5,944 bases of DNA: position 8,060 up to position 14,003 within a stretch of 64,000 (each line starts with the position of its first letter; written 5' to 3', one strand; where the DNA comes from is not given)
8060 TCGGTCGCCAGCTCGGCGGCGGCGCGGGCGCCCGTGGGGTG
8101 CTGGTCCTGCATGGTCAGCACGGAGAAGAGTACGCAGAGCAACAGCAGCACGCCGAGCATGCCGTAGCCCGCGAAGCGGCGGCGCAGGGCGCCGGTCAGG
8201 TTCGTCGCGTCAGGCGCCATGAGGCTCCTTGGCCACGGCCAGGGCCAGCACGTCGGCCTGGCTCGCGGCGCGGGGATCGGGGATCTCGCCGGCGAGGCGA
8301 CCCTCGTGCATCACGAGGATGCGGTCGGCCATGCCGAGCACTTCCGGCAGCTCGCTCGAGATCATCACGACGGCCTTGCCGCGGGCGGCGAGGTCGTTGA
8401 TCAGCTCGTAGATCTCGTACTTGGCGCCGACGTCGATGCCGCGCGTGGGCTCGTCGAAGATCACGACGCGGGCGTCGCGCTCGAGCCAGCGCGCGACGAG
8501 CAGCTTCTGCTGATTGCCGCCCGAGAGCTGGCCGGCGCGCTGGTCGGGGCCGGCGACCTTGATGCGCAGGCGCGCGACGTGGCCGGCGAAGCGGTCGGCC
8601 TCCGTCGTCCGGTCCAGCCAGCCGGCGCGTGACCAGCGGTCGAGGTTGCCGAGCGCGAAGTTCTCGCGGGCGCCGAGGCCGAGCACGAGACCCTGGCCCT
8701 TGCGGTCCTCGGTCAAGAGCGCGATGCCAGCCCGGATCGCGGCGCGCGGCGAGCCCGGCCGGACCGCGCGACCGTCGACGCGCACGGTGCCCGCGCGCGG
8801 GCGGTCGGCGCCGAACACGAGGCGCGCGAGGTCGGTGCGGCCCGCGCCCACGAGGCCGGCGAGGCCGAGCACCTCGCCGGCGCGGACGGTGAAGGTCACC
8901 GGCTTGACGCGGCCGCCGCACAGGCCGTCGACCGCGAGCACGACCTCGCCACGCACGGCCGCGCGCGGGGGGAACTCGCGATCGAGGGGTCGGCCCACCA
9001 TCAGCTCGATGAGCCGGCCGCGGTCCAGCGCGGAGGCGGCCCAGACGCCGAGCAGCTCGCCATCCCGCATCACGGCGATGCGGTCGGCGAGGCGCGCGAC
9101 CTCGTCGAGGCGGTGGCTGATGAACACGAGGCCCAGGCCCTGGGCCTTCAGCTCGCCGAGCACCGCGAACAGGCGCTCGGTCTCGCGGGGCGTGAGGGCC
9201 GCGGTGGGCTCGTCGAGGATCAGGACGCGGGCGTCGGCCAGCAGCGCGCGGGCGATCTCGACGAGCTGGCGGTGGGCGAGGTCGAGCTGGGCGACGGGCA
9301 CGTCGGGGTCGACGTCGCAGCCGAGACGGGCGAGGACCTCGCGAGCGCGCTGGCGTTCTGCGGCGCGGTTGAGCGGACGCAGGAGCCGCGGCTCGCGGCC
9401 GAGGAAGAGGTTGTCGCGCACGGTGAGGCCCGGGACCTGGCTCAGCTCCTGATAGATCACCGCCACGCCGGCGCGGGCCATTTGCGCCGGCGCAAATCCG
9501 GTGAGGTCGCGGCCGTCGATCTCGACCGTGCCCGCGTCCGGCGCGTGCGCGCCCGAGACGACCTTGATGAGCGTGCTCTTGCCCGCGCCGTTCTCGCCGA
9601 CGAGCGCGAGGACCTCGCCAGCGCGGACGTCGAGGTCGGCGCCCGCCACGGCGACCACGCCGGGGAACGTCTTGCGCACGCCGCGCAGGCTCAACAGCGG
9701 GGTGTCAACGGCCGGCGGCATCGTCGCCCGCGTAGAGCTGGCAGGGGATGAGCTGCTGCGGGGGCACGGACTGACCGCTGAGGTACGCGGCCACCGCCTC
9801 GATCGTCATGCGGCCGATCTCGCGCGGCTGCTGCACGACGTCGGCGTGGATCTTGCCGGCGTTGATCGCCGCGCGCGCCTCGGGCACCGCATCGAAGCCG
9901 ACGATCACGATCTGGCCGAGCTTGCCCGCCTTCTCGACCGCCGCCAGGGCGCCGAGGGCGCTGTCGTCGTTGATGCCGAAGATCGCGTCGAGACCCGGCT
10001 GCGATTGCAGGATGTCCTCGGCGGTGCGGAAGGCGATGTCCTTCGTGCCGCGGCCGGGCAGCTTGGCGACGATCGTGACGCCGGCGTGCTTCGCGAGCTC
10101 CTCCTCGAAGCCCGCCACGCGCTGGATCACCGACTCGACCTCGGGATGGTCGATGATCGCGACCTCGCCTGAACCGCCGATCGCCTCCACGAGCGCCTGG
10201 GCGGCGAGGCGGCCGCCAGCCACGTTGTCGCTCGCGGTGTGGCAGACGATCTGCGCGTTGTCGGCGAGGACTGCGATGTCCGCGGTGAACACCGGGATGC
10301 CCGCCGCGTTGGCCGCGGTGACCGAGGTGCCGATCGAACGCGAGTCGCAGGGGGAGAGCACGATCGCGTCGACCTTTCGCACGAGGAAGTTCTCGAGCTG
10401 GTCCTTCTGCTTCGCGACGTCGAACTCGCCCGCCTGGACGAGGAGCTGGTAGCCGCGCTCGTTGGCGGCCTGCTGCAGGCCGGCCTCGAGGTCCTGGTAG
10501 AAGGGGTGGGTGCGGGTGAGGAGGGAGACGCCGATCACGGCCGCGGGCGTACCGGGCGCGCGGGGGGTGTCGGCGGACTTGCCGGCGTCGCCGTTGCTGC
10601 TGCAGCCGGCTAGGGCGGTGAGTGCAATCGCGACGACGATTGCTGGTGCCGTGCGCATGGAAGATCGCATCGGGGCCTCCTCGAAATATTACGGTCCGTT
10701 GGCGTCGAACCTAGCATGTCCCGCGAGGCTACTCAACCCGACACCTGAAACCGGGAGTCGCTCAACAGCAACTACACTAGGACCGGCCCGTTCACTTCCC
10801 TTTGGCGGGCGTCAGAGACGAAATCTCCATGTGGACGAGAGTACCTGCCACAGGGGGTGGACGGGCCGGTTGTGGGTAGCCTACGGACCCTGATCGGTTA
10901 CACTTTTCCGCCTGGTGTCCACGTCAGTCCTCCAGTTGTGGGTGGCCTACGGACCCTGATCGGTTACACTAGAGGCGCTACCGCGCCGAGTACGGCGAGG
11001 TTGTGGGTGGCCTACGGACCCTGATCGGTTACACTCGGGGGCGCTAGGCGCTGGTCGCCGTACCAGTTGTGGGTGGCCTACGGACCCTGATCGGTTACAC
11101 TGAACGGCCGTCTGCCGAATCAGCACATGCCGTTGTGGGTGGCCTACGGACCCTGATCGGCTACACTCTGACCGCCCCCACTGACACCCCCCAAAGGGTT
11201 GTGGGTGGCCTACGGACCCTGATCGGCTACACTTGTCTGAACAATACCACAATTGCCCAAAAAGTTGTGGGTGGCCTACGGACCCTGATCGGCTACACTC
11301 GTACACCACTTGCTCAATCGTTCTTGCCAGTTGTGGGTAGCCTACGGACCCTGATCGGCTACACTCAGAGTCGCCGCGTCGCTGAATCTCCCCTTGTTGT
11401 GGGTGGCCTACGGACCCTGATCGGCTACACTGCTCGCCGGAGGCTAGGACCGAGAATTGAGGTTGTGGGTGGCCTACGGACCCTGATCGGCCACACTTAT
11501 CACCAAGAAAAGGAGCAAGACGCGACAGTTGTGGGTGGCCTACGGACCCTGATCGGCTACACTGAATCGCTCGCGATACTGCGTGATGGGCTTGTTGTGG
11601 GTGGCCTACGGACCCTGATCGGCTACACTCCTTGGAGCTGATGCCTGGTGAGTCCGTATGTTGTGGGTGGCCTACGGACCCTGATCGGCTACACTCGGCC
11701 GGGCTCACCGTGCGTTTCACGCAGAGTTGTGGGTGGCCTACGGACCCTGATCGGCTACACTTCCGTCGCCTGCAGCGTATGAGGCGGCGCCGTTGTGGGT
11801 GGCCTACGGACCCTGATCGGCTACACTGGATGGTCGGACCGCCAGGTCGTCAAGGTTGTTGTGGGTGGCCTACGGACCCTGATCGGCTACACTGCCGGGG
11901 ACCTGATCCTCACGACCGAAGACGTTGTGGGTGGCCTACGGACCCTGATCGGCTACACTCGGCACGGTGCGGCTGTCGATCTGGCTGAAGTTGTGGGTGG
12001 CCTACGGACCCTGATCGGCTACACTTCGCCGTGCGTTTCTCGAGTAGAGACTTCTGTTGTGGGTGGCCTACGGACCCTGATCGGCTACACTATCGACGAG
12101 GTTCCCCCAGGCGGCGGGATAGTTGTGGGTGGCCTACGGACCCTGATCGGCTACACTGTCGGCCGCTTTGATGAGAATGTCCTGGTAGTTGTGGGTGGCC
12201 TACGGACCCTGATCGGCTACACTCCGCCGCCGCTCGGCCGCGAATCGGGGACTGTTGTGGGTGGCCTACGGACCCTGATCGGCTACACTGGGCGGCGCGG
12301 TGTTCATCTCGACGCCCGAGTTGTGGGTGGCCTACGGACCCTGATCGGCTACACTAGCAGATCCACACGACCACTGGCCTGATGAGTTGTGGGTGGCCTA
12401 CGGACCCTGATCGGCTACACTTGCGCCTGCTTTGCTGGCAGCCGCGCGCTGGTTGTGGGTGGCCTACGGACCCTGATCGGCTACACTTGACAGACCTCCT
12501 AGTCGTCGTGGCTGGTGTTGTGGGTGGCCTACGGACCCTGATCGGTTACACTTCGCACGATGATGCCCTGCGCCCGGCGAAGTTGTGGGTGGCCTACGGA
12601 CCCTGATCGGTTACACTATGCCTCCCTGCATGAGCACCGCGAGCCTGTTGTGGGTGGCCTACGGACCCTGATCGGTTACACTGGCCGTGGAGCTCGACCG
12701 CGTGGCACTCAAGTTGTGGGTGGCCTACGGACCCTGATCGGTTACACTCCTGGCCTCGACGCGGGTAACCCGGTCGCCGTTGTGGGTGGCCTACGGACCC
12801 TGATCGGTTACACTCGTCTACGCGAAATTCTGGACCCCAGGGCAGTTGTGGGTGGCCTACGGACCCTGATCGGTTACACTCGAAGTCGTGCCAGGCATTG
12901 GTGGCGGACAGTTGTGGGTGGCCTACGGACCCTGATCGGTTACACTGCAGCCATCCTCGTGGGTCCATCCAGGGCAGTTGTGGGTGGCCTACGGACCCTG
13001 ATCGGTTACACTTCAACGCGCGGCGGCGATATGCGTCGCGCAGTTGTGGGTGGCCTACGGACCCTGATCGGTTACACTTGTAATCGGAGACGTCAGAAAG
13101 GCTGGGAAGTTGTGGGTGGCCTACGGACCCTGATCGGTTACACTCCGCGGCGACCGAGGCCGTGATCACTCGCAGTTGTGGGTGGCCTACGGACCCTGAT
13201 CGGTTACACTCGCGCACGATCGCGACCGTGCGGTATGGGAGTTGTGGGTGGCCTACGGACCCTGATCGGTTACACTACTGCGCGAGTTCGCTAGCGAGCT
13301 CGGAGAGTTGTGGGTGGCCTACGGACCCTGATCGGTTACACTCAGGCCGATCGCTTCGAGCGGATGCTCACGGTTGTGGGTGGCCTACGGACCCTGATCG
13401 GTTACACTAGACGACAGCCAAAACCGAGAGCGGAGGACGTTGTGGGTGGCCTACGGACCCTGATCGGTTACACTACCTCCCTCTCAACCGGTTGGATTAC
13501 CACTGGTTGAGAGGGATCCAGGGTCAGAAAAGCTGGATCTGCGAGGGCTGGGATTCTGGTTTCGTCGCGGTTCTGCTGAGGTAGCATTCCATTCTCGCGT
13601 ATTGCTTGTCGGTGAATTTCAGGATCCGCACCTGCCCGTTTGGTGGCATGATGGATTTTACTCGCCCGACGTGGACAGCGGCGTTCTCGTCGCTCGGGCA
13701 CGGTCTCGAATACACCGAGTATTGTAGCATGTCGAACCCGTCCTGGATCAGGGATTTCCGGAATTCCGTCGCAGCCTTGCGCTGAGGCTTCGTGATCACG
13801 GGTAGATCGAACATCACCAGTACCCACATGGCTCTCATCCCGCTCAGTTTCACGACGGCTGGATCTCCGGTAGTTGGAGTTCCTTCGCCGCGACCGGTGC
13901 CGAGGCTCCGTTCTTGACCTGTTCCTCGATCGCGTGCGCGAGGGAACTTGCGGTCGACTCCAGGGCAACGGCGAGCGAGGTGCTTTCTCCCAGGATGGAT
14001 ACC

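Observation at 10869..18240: Complete compact type II-C CRISPR-Cas locus (cas9-cas1-cas2, 40-repeat array, tracrRNA) in a high-GC genome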

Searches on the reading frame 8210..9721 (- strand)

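Call 51: search_protein_families(library=pfam, proteins=[window:8210-9721:-], max_evalue=0.00001)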
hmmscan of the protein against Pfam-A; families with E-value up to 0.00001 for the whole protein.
window:8210-9721:- (503 aa): 2 families
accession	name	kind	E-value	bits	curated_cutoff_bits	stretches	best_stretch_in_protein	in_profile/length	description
PF00005.33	ABC_tran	-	2.2e-54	184.2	25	2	27-174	3-137/137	ABC transporter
PF13304.12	AAA_21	-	9.5e-14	52.6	27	0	393-452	232-294/304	AAA domain, putative AbiEii toxin, Type IV TA system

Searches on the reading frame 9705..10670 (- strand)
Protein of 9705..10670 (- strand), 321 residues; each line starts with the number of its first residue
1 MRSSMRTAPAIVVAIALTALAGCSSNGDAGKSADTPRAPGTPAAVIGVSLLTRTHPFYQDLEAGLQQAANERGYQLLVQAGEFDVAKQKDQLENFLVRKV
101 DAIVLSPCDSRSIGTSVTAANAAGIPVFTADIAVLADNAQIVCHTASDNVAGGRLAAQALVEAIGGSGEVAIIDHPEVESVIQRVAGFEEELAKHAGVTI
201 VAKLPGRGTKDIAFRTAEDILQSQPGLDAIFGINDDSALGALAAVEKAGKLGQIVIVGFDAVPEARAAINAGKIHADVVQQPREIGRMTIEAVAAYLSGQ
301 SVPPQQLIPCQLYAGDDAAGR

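Call 10: search_protein_families(library=pfam, proteins=[window:9705-10670:-])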
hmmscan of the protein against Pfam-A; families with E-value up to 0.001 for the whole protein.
window:9705-10670:- (321 aa): 3 families
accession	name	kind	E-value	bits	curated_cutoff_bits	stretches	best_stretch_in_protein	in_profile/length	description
PF13407.12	Peripla_BP_4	-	5.2e-61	206.9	35.1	1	46-300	1-257/258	Periplasmic binding protein domain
PF00532.27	Peripla_BP_1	-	7e-23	81.9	22.2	1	45-313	3-278/281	Periplasmic binding proteins and sugar binding domain of LacI family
PF13377.12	Peripla_BP_3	-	1e-08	35.9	26.5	1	175-315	20-164/167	Periplasmic binding protein-like domain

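Call 11: search_protein_families(library=ncbifam, proteins=[window:9705-10670:-])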
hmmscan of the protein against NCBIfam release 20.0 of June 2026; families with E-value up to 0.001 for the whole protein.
window:9705-10670:- (321 aa): 26 families (the best 25 are shown)
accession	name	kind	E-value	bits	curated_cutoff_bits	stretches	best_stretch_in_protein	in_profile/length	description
NF007936.0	PRK10653.1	equivalog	7.5e-45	153.5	337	1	46-311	29-289/295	ribose ABC transporter substrate-binding protein RbsB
NF007254.0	PRK09701.1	equivalog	4.9e-37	127.8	335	1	42-305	23-296/311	D-allose transporter substrate-binding protein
NF041827.1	YtfQ_transport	equivalog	4.8e-24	84.9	510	1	66-318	48-308/320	galactofuranose ABC transporter, galactofuranose-binding protein YtfQ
TIGR02637.1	RhaS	equivalog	1e-19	70.9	342.25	1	54-299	9-258/302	rhamnose ABC transporter substrate-binding protein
NF007743.0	PRK10423.1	equivalog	1e-18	67.6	531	1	45-307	61-318/330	ribose operon transcriptional repressor RbsR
NF052284.1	rhzpin_SBP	equivalog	6.1e-17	61.7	420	1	57-281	15-239/289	rhizopine catabolism ABC transporter substrate-binding protein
NF047341.1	lactose_RbsR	equivalog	1.1e-16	61.1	382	1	44-304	62-313/331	ribose utilization transcriptional repressor RbsR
NF040907.2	ChvE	equivalog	1.2e-16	60.8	460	1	46-165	1-119/324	multiple monosaccharide ABC transporter substrate-binding protein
NF052440.1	TransRegGNTRPSEAE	equivalog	3.8e-16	59.1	400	1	57-306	77-320/333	HTH-type transcriptional regulator GntR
NF007075.0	PRK09526.1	subfamily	1e-15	57.5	340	1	61-312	81-325/358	LacI family DNA-binding transcriptional regulator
TIGR02634.1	xylF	equivalog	1.2e-15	57.9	389.55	1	58-291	13-249/302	D-xylose ABC transporter substrate-binding protein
NF047913.1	TransRegIdnR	equivalog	4.6e-15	55.7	500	1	44-316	64-329/331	DNA-binding transcriptional regulator IdnR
NF007449.0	PRK10014.1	subfamily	1.6e-13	50.5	310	1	40-266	61-294/342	Mal regulon transcriptional regulator MalI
NF008185.0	PRK10936.1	equivalog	3e-12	46.1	200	1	63-303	67-305/346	TMAO reductase system periplasmic protein TorT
NF007979.0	PRK10703.1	equivalog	3.6e-12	46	501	1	46-271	62-286/341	HTH-type transcriptional repressor PurR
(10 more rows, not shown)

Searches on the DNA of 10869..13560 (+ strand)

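Call 40: search_dna_similar(query=window:10869-13474:+, collection=phages, mode=distant, max_evalue=10, max_rows=30)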
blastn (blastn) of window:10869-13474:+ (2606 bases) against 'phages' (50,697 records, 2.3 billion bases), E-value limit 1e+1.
Records with a match: 4; places in all: 4; records where one place covers at least 80% of the query: 0.
Best place of each record, by identity: 90-95% 2; 80-90% 2.
By first word of the organism name: Gordonia 2; Synechococcus 1; Microcystis 1.
By host as written in the record: Gordonia terrae 3612 2; Synechococcus sp. 1; Microcystis viridis 1.
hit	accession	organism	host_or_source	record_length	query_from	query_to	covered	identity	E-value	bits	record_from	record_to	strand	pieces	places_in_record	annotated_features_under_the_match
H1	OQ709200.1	Gordonia phage Tarzan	Gordonia terrae 3612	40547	999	1034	1%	83.3%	1e+1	39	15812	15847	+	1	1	18: minor tail protein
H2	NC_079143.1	Gordonia phage Tarzan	Gordonia terrae 3612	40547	999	1034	1%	83.3%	1e+1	39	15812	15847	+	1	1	18: minor tail protein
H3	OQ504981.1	Synechococcus phage S-RS29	Synechococcus sp.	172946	361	386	1%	92.3%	1e+1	39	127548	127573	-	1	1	baseplate wedge subunit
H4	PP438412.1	Microcystis phage Mvi-JY20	Microcystis viridis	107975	1080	1105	1%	92.3%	1e+1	39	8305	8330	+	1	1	hypothetical protein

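Call 41: search_dna_similar(query=window:10869-13474:+, collection=plasmids, mode=distant, max_evalue=10, max_rows=30)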
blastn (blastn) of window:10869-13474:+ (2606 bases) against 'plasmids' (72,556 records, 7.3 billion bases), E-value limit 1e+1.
Records with a match: 27; places in all: 27; records where one place covers at least 80% of the query: 0.
Best place of each record, by identity: >=99% 1; 95-99% 1; 90-95% 8; 80-90% 16; 60-80% 1.
By first word of the organism name: Sinorhizobium 7; Streptomyces 4; Thermus 4; Rhodococcus 2; Loktanella 2; Sphaerotilus 1; Aliiroseovarius 1; Burkholderia 1; Salipiger 1; Sphingopyxis 1; and 3 more.
By predicted mobility (MOB-suite, as given by PLSDB): non-mobilizable 17; conjugative 6; mobilizable 4.
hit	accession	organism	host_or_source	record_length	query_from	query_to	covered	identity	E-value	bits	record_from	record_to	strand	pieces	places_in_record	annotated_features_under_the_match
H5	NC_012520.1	Rhodococcus opacus B4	-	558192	124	1614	23%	92.4%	7e-1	827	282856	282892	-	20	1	DUF3105 domain-containing protein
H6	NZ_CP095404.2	Rhodococcus opacus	Whole organism,nitrophenolics and ...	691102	124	1614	23%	92.4%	7e-1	827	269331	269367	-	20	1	DUF3105 domain-containing protein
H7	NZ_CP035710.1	Sphaerotilus sulfidivorans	cell culture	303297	2009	2069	2%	77.0%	3e+0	43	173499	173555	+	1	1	NADH:flavin oxidoreductase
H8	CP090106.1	Sinorhizobium meliloti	Medicago,Cell culture,Plant nodule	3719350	2480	2523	2%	80.4%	9e+0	41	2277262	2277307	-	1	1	Tim44 domain-containing protein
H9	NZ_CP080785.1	Aliiroseovarius crassostreae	-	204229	2346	2384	1%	84.6%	9e+0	42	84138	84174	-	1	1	putA: bifunctional proline dehydrogenase/L-glutamate gamma-semialdehyde ...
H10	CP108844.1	Streptomyces chartreusis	-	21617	108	145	1%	84.2%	3e+0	43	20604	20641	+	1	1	AAA family ATPase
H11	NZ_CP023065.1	Sinorhizobium sp. CCBAU 05631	G.max,nodule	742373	168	202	1%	85.7%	9e+0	42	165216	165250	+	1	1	none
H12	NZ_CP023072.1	Sinorhizobium fredii CCBAU 83666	G.max,nodule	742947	168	202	1%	85.7%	9e+0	42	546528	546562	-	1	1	none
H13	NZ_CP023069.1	Sinorhizobium sojae CCBAU 05684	G.max,nodule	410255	168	202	1%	85.7%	9e+0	42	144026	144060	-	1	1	none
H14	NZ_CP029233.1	Sinorhizobium fredii CCBAU 45436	Glycine max,cell culture,plant root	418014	168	202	1%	85.7%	9e+0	42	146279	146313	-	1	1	none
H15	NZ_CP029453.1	Sinorhizobium fredii CCBAU 25509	Glycine soja,cell culture,plant root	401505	168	202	1%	85.7%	9e+0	42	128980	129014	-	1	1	none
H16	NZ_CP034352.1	Streptomyces sp. W1SF4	-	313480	1422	1456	1%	85.7%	9e+0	42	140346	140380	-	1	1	type I polyketide synthase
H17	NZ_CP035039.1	Sinorhizobium fredii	single cell,soil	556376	168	202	1%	85.7%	9e+0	42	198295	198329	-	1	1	none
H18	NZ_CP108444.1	Streptomyces sp. NBC_01276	-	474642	1422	1456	1%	85.7%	9e+0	42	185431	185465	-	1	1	type I polyketide synthase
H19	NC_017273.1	Thermus thermophilus SG0.5JP17-16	-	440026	106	139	1%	88.2%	9e+0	41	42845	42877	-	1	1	hypothetical protein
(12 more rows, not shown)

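Call 62: search_rna_families(source=window, start=13200, end=13560, threshold=evalue, max_evalue=10)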
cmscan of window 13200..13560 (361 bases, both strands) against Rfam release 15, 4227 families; matches with E-value up to 10: 3.
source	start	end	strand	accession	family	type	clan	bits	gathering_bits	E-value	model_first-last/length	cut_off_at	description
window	13468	13530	+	RF00736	mir-320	Gene; miRNA;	-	17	55.5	0.3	1-76/76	no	mir-320 microRNA precursor family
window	13464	13526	-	RF00736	mir-320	Gene; miRNA;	-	15.6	55.5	0.74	1-76/76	no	mir-320 microRNA precursor family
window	13393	13525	-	RF02115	FAM13A-AS1_2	Gene; lncRNA;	-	14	38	1.3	1-110/110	no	FAM13A antisense RNA 1 conserved region 2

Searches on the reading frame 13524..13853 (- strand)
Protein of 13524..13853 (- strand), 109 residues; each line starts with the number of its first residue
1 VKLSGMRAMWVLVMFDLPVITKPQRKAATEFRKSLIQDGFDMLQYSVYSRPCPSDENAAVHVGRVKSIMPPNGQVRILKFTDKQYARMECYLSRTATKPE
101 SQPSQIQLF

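Call 10: search_protein_families(library=pfam, proteins=[window:13524-13853:-])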
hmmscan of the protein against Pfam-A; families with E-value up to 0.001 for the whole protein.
window:13524-13853:- (109 aa): 2 families
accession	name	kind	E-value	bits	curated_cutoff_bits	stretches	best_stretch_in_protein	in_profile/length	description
PF09827.14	CRISPR_Cas2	-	1.8e-20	73.4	23.8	1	9-88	1-74/74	CRISPR associated protein Cas2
PF20803.2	PaaX_M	-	5.2e-06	26.9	24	1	9-59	7-54/83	PaaX protein central Cas2-like domain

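Call 11: search_protein_families(library=ncbifam, proteins=[window:13524-13853:-])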
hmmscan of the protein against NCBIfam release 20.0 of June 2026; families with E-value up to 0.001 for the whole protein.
window:13524-13853:- (109 aa): 1 family
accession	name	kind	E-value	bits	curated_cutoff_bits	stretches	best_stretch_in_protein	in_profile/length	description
TIGR01573.1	cas2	equivalog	3.2e-22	78.6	24.5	1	9-99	1-89/96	CRISPR-associated endonuclease Cas2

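Call 80: search_protein_families(library=padloc, proteins=[window:13524-13853:-], max_evalue=0.00001)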
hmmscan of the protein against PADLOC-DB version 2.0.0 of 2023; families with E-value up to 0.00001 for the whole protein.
window:13524-13853:- (109 aa): 11 families
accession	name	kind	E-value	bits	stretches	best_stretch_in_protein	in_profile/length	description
PDLC02068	Cas2_II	-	3.8e-45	150.9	1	4-108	19-118/137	-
PDLC02072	Cas2_II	-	7e-32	107.5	1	6-75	3-72/72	-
PDLC02069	Cas2_II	-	2.3e-31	106.9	1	9-98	1-90/130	-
PDLC01459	Cas2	-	2.3e-29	100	1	7-98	4-95/105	"CAS-I,CAS-II,CAS-III,CAS-IV,CAS-V,CAS-VI; acquisition_2"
PDLC01591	Cas2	-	1.4e-24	84.4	1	9-91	1-83/101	"CAS-I,CAS-II,CAS-III,CAS-IV,CAS-V,CAS-VI; acquisition_2"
PDLC00935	Cas2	-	8.5e-23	78.6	1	9-99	1-89/96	CRISPR-associated endonuclease Cas2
PDLC01251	Cas2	-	6.5e-21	72.4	1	9-91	1-75/84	"CAS-I,CAS-II,CAS-III,CAS-IV,CAS-V,CAS-VI; acquisition_2"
PDLC01649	Cas2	-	3e-19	67.1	1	9-85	1-70/70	"CAS-I,CAS-II,CAS-III,CAS-IV,CAS-V,CAS-VI; acquisition_2"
PDLC02073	Cas2_II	-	5.8e-19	66.3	1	6-49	3-46/49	-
PDLC02071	Cas2_II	-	6.8e-15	52.9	1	14-98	1-85/97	-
PDLC01748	Cas2_IIIa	-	5.2e-09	34.6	1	9-84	1-69/88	-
